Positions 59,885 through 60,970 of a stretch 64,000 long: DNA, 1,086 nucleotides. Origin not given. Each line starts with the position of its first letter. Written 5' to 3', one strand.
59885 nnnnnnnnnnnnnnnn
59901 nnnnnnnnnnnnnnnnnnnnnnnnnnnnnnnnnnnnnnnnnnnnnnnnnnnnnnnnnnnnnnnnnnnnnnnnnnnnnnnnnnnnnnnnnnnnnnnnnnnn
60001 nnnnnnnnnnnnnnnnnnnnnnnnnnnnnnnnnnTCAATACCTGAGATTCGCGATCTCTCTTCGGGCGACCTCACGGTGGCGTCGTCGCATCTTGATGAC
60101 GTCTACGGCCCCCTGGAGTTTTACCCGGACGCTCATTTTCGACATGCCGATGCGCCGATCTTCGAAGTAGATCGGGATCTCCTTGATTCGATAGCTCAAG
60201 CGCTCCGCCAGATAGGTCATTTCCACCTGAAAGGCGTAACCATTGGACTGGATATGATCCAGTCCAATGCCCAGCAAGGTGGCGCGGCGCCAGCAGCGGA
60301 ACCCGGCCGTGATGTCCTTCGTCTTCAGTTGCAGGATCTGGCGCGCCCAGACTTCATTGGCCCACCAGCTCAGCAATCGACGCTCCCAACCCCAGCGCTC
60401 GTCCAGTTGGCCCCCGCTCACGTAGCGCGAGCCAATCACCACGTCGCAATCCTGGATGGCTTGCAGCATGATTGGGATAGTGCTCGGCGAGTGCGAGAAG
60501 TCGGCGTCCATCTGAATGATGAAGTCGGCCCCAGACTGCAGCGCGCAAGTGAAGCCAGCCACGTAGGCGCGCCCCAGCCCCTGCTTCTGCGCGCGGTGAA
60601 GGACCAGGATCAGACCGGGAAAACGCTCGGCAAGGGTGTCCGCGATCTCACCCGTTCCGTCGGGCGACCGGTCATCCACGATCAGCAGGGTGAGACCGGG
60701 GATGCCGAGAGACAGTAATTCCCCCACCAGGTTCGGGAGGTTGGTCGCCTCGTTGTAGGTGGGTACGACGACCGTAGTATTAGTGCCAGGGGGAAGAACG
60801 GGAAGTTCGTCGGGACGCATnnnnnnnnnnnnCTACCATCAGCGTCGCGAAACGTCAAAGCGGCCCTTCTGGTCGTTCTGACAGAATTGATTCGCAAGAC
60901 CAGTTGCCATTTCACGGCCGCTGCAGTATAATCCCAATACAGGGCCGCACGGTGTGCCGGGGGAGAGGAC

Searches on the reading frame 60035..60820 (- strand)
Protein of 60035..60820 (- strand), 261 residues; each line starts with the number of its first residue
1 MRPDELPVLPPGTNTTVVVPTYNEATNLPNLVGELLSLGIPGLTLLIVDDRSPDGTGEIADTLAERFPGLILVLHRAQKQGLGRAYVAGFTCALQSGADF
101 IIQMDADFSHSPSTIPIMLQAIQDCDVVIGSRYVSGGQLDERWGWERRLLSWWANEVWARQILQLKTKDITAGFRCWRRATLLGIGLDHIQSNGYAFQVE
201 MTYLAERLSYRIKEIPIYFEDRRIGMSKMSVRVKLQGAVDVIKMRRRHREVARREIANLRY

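Call 19: search_protein_families(library=pfam, proteins=[window:60035-60820:-], max_evalue=0.001)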
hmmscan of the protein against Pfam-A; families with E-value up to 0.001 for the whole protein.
window:60035-60820:- (261 aa): 2 families
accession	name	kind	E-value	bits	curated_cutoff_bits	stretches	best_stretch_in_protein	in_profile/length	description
PF00535.33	Glycos_transf_2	-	3e-27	96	23.3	1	16-154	1-133/168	Glycosyl transferase family 2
PF13641.12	Glyco_tranf_2_3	-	2.5e-07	31.4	27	1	15-135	3-126/230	Glycosyltransferase like family 2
